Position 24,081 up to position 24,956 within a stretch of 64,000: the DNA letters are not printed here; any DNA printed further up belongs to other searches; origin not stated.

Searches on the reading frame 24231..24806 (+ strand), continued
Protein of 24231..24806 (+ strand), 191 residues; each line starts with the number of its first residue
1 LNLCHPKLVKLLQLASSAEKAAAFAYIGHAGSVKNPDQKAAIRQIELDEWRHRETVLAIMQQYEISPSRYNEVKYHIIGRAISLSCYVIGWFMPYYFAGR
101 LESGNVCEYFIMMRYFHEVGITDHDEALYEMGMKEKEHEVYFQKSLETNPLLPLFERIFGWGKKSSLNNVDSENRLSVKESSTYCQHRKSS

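Call 48: search_solved_structures(query=A4, max_evalue=10, show_alignments=2)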
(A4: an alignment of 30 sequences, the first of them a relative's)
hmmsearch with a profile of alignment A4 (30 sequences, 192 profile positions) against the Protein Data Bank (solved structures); distinct sequences matched with E-value up to 10: 47.
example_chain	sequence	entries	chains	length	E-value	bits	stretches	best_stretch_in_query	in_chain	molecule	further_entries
9viw_A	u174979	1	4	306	4.3e-06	29.4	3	5-73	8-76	Bacterioferritin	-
7ssp_E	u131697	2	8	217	1.4e-05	27.8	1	8-145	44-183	5-demethoxyubiquinone hydroxylase, mitochondrial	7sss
4r42_A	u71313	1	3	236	0.0001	25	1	22-75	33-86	Alr3090 protein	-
6j42_A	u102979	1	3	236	0.0001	25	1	22-75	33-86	Alr3090 protein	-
2fzf_A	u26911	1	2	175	0.00037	23.1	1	10-67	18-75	hypothetical protein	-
1nf4_A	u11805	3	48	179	0.00039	23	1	5-81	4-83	bacterioferritin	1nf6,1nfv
1vjx_A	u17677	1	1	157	0.0011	21.5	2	11-64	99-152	putative ferritin-like diiron-carboxylate protein TM1526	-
7s8t_A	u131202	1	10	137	0.0011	21.5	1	7-77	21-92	EncC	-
5n5e_e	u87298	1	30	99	0.0013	21.4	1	5-78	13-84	PFC_05175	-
2hz8_A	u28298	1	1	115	0.0042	19.7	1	5-59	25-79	De novo designed diiron protein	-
1ryt_A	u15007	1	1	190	0.0058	19.2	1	111-161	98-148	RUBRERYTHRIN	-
1b71_A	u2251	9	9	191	0.0059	19.2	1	111-161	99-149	PROTEIN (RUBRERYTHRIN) | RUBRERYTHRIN | Rubrerythrin all-iron(III) form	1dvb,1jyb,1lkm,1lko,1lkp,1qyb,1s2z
7o8d_A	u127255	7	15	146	0.0077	18.8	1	112-153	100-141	Sulerythrin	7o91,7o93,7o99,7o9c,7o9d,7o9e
1j30_A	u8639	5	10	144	0.0078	18.8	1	112-153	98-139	144aa long hypothetical rubrerythrin | Sulerythrin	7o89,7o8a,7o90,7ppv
7ppt_A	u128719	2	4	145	0.008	18.8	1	112-153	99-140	Sulerythrin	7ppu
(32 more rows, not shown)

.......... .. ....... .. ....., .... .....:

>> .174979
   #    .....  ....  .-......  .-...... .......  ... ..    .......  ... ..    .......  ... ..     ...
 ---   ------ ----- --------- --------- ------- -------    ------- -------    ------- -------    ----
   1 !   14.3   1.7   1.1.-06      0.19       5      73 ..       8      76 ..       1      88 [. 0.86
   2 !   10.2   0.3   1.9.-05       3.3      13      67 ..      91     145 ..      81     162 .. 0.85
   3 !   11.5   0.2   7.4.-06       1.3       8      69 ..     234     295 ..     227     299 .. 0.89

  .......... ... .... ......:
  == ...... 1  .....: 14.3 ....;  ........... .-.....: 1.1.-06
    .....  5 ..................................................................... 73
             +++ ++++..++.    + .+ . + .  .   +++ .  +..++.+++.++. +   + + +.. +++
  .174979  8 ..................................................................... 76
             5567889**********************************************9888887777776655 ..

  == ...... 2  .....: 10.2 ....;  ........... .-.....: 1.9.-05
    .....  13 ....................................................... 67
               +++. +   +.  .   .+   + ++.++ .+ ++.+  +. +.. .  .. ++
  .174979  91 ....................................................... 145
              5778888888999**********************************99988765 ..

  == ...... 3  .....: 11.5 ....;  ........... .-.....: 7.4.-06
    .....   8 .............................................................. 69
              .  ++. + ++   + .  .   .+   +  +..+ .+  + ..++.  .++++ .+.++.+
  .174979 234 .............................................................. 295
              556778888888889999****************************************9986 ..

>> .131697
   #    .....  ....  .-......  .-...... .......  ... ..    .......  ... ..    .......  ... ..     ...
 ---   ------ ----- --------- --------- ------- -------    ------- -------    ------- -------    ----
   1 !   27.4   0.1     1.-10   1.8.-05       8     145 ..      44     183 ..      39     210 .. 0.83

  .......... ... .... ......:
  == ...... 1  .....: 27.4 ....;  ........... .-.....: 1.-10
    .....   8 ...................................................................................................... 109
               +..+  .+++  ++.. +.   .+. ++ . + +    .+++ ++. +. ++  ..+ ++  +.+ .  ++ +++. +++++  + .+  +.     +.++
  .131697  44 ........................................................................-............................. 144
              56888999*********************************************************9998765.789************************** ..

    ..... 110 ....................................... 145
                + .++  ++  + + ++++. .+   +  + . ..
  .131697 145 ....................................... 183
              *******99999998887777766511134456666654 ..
